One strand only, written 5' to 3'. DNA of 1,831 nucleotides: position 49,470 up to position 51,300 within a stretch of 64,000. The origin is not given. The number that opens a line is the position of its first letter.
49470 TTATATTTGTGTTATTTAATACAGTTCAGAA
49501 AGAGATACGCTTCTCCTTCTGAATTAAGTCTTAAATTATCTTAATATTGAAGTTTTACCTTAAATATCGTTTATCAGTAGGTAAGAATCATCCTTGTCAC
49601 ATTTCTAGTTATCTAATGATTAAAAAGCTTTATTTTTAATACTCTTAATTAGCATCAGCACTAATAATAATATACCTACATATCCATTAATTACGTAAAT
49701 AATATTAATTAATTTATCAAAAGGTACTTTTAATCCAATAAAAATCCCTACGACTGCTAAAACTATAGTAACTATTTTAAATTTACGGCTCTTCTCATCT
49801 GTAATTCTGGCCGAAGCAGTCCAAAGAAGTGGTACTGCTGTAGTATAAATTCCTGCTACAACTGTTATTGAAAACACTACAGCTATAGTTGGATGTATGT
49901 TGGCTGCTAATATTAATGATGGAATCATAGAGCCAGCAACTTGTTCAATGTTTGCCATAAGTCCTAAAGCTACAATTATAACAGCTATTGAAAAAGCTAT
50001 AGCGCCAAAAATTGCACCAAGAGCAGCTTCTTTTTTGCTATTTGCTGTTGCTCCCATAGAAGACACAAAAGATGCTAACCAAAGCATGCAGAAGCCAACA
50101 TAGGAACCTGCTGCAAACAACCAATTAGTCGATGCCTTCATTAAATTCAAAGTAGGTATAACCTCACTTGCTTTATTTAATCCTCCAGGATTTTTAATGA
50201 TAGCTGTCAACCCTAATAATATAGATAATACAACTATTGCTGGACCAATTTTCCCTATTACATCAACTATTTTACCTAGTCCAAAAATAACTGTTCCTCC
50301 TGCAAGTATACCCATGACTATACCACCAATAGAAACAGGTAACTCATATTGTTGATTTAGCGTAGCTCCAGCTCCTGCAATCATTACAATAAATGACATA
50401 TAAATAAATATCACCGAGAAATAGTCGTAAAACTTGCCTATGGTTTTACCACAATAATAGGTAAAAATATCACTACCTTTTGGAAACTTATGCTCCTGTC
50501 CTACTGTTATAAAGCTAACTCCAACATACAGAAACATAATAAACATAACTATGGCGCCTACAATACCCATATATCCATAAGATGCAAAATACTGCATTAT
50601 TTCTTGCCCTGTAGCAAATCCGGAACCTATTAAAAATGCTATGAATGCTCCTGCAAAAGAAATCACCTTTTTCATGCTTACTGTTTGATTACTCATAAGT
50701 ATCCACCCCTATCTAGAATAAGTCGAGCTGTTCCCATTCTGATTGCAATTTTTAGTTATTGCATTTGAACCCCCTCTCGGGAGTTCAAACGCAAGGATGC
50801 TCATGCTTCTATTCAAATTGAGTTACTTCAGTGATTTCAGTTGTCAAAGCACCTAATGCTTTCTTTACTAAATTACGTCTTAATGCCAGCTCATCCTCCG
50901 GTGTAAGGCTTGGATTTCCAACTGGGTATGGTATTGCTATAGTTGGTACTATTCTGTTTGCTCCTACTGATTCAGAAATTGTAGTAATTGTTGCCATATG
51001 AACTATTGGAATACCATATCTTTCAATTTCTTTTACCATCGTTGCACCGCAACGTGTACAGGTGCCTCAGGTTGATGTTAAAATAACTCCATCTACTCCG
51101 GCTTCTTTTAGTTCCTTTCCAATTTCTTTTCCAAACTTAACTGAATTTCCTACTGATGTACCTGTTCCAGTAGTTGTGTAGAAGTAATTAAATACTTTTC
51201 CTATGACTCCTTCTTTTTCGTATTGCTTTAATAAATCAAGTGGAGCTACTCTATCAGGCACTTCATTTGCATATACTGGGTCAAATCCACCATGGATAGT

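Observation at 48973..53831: Partial glycine-reductase-type cluster with two selenoprotein genes mis-split by the ORF track and an embedded permease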

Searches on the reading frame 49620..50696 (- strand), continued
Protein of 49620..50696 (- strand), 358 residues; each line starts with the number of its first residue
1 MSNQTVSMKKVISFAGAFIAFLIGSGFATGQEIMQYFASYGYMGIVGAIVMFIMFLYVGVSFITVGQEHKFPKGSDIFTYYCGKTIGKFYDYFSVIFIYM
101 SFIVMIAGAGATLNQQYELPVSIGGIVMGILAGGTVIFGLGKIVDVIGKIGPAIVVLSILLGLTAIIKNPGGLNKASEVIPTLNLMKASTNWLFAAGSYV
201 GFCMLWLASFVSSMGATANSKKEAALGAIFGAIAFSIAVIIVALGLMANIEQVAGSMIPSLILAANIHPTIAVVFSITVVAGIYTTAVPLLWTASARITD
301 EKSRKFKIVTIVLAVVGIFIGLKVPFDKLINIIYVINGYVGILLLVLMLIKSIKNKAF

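Call 64: find_encoding_contigs(protein=P0209, flank=10000, max_places=1)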
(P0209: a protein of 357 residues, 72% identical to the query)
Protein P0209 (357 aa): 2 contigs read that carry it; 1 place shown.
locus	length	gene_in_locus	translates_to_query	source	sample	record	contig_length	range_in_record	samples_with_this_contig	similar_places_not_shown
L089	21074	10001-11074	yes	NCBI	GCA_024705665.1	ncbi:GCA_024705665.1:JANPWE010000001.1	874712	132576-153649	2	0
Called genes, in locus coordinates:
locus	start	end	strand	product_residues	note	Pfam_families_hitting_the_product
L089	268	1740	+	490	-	PF06253:MTTB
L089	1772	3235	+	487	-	PF06253:MTTB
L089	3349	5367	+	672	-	PF05378:Hydant_A_N, PF13941:MutL (weak), PF01968:Hydantoinase_A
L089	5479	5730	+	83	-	PF02028:BCCT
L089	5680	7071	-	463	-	PF13546:DDE_5, PF01609:DDE_Tnp_1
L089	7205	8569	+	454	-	PF02028:BCCT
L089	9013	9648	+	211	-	PF00392:GntR, PF07729:FCD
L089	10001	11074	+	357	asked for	-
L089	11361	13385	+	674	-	PF00497:SBP_bac_3, PF00989:PAS (weak), PF08448:PAS_4 (weak), PF13426:PAS_9, PF00512:HisKA, PF02518:HATPase_c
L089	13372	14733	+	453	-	PF00072:Response_reg, PF00158:Sigma54_activat, PF14532:Sigma54_activ_2, PF07728:AAA_5 (weak), PF25601:AAA_lid_14, PF02954:HTH_8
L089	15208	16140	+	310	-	PF00890:FAD_binding_2 (weak), PF01134:GIDA (faint), PF01946:Thi4 (faint), PF03486:HI0933_like (faint), PF07992:Pyr_redox_2, PF12831:FAD_oxidored (weak), PF13738:Pyr_redox_3, PF00070:Pyr_redox, +2 more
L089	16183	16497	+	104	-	PF00085:Thioredoxin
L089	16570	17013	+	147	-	-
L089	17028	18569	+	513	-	PF08545:ACP_syn_III (faint), PF19364:DUF5940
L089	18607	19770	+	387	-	PF02504:FA_synthesis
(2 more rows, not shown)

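Call 78: find_encoding_contigs(protein=P0191, flank=7000, max_places=1)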
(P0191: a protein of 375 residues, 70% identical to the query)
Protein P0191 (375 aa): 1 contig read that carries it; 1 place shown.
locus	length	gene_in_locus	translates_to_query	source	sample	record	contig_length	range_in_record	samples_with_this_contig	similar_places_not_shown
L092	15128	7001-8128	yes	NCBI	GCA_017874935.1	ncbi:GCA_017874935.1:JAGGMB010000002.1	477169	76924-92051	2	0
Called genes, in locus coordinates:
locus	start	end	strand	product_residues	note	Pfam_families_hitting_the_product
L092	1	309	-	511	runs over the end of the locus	PF00209:SNF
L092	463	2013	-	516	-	PF03553:Na_H_antiporter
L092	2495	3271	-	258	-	PF09560:Spore_YunB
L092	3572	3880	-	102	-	PF08827:DUF1805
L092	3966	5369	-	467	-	PF00149:Metallophos, PF02872:5_nucleotid_C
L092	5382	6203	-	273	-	PF01925:TauE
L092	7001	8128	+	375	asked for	-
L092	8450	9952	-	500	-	PF00474:SSF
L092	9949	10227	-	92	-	-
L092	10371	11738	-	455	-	PF00296:Bac_luciferase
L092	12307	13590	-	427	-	PF00037:Fer4 (faint), PF12797:Fer4_2 (faint), PF12838:Fer4_7, PF13183:Fer4_8, PF13187:Fer4_9, PF13484:Fer4_16 (weak), PF13534:Fer4_17, PF02754:CCG, +2 more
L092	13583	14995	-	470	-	PF01565:FAD_binding_4, PF02913:FAD-oxidase_C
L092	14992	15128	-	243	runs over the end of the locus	PF00392:GntR, PF07729:FCD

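Call 79: find_encoding_contigs(protein=P0153, flank=9000, max_places=1)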
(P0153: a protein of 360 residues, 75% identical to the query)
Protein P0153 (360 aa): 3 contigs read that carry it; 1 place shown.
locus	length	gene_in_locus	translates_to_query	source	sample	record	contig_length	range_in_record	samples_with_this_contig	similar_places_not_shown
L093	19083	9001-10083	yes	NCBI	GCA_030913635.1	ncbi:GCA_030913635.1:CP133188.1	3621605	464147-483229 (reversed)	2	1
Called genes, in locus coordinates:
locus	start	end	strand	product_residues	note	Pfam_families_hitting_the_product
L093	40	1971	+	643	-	PF04205:FMN_bind, PF00890:FAD_binding_2, PF01266:DAO, PF03486:HI0933_like, PF07992:Pyr_redox_2 (weak), PF12831:FAD_oxidored, PF13450:NAD_binding_8 (weak), PF00890:FAD_binding_2, +1 more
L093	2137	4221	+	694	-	PF07833:Cu_amine_oxidN1, PF01832:Glucosaminidase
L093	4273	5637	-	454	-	PF00493:MCM (weak), PF00158:Sigma54_activat, PF14532:Sigma54_activ_2, PF01078:Mg_chelatase (weak), PF07724:AAA_2 (weak), PF07728:AAA_5 (weak), PF25601:AAA_lid_14, PF02954:HTH_8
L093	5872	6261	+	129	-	PF28011:GrdX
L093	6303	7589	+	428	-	PF09338:Gly_reductase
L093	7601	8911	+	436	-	-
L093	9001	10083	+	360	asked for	-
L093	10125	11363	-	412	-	PF00158:Sigma54_activat, PF14532:Sigma54_activ_2, PF25601:AAA_lid_14, PF02954:HTH_8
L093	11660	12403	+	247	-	PF01138:RNase_PH, PF03725:RNase_PH_C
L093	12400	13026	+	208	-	PF01725:Ham1p_like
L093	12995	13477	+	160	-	PF00149:Metallophos (faint), PF12850:Metallophos_2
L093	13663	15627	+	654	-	PF00270:DEAD (faint), PF04851:ResIII, PF17757:UvrB_inter, PF27431:UvrB_3rd, PF00271:Helicase_C, PF12344:UvrB, PF02151:UVR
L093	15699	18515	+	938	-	PF00005:ABC_tran (faint), PF02463:SMC_N (faint), PF03193:RsgA_GTPase (faint), PF13175:AAA_15 (faint), PF17760:UvrA_inter, PF17755:UvrA_DNA-bind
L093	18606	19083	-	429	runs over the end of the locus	PF18947:HAMP_2 (weak), PF00015:MCPsignal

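Call 82: search_solved_structures(query=window:49620-50696:-, max_evalue=1)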
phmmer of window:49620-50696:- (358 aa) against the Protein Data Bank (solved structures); distinct sequences matched with E-value up to 1: 0.

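Call 93: predict_structure(alignment_id=A2)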
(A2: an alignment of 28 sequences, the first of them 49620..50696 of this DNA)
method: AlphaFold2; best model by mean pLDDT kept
length: 358 residues; sequences in the alignment: 28
mean_pLDDT: 88.2   pTM: 0.87
mean pLDDT of the five models: 88.2, 86.9, 86.6, 84.5, 83.8
residues with pLDDT >= 90: 181; 70-90: 162; 50-70: 13; < 50: 2
segments of 3 or more residues with pLDDT < 50: none
pLDDT, mean of each block of 10 residues (from residue 1): 70 84 76 93 94 92 92 88 91 88 91 90 92 88 71 88 94 92 90 90 85 88 91 93 96 91 91 88 86 87 90 94 86 84 90 77
secondary structure, 60 per line:
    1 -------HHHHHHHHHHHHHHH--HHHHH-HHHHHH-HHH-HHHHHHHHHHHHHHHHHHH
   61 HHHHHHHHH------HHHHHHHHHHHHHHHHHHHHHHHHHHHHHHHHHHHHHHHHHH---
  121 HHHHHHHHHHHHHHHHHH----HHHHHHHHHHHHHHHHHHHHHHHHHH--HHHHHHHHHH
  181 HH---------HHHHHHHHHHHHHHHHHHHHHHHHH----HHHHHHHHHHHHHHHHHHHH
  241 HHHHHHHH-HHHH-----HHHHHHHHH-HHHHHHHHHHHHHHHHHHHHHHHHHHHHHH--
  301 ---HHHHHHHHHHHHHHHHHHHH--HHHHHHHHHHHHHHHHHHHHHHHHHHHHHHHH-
elements in order: H8-22 H25-29 H31-36 H42-69 H76-117 H121-138 H143-168 H171-182 H192-216 H221-248 H250-253 H259-267 H269-298 H304-323 H326-357

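Call 95: fold_search(model_id=the predicted structure, library=pdb)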
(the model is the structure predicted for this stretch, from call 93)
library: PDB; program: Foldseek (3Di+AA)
matches with E <= 10: 668; with E <= 0.001: 57
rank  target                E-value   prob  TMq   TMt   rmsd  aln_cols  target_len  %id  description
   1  9a52_A                1.4e-06  1.00  0.68  0.61   5.1       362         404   17  Integrative model of YCSG-FABL by crosslinking MS and deep learning (released 2024-09-18)
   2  7qji_A                2.4e-05  1.00  0.68  0.62   5.8       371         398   15  X-Ray Structure of apo-EleNRMT in complex with two Nanobodies at 4.1A (released 2022-02-02)
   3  7qia_A                2.4e-05  1.00  0.68  0.62   5.8       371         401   15  Structure of apo-EleNRMT in complex with two nanobodies at 3.5A (released 2021-12-29)
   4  6f2g_A                2.7e-05  1.00  0.67  0.57   5.8       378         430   16  Bacterial asc transporter crystal structure in open to in conformation (released 2019-04-24)
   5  9bfi                  5.5e-05  1.00  0.63  0.48   6.3       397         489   15  Cryo-EM structure of human CHT1 in the apo inward-open state (released 2024-11-06)
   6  7qoa_A                6.7e-05  1.00  0.62  0.56   6.3       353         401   15  Structure of CodB, a cytosine transporter in an outward-facing conformation (released 2022-07-13)
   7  9h76_A                7.7e-05  1.00  0.62  0.53   6.6       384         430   14  Bacterial LAT transporter BASC in complex with L-Ala and NB53 (released 2025-01-01)
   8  6f2w_A                8.0e-05  1.00  0.61  0.52   6.7       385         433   16  Bacterial asc transporter crystal structure in open to in conformation (released 2019-04-24)
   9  5j4i_A                8.3e-05  1.00  0.65  0.55   5.4       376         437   14  Crystal Structure of the L-arginine/agmatine antiporter from E. coli at 2.2 Angstroem resolution (released 2016-08-31)
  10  5m8j                  8.3e-05  1.00  0.61  0.47   6.5       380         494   12  Crystal structure of Eremococcus coleocola manganese transporter mutant H236A (released 2017-01-11)
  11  5oqt_A                9.1e-05  1.00  0.63  0.51   5.7       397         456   16  Crystal structure of a bacterial cationic amino acid transporter (CAT) homologue (released 2018-02-14)
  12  6cse_M                9.1e-05  1.00  0.60  0.52   7.7       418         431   18  Crystal structure of sodium/alanine symporter AgcS with L-alanine bound (released 2019-01-30)
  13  5m87                  9.5e-05  1.00  0.62  0.47   6.5       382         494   12  Crystal structure of Eremococcus coleocola manganese transporter (released 2017-01-11)
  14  8j74_A                1.0e-04  1.00  0.62  0.46   8.2       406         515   14  Human high-affinity choline transporter CHT1 in the HC-3-bound outward-facing open conformation, dimeric state (released 2024-04-03)
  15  7qoa_B                1.1e-04  1.00  0.67  0.60   5.5       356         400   16  Structure of CodB, a cytosine transporter in an outward-facing conformation (released 2022-07-13)
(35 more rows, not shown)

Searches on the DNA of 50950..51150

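Call 12: search_rna_families(source=window, start=50950, end=51150, threshold=evalue, max_evalue=1, show_alignments=2)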
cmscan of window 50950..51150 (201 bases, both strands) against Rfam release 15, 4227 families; matches with E-value up to 1: 1.
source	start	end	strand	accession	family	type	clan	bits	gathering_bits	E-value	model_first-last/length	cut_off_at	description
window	51029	51066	-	RF01990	SECIS_4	Cis-reg;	-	64.8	38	1.1e-15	1-38/38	no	Selenocysteine insertion sequence 4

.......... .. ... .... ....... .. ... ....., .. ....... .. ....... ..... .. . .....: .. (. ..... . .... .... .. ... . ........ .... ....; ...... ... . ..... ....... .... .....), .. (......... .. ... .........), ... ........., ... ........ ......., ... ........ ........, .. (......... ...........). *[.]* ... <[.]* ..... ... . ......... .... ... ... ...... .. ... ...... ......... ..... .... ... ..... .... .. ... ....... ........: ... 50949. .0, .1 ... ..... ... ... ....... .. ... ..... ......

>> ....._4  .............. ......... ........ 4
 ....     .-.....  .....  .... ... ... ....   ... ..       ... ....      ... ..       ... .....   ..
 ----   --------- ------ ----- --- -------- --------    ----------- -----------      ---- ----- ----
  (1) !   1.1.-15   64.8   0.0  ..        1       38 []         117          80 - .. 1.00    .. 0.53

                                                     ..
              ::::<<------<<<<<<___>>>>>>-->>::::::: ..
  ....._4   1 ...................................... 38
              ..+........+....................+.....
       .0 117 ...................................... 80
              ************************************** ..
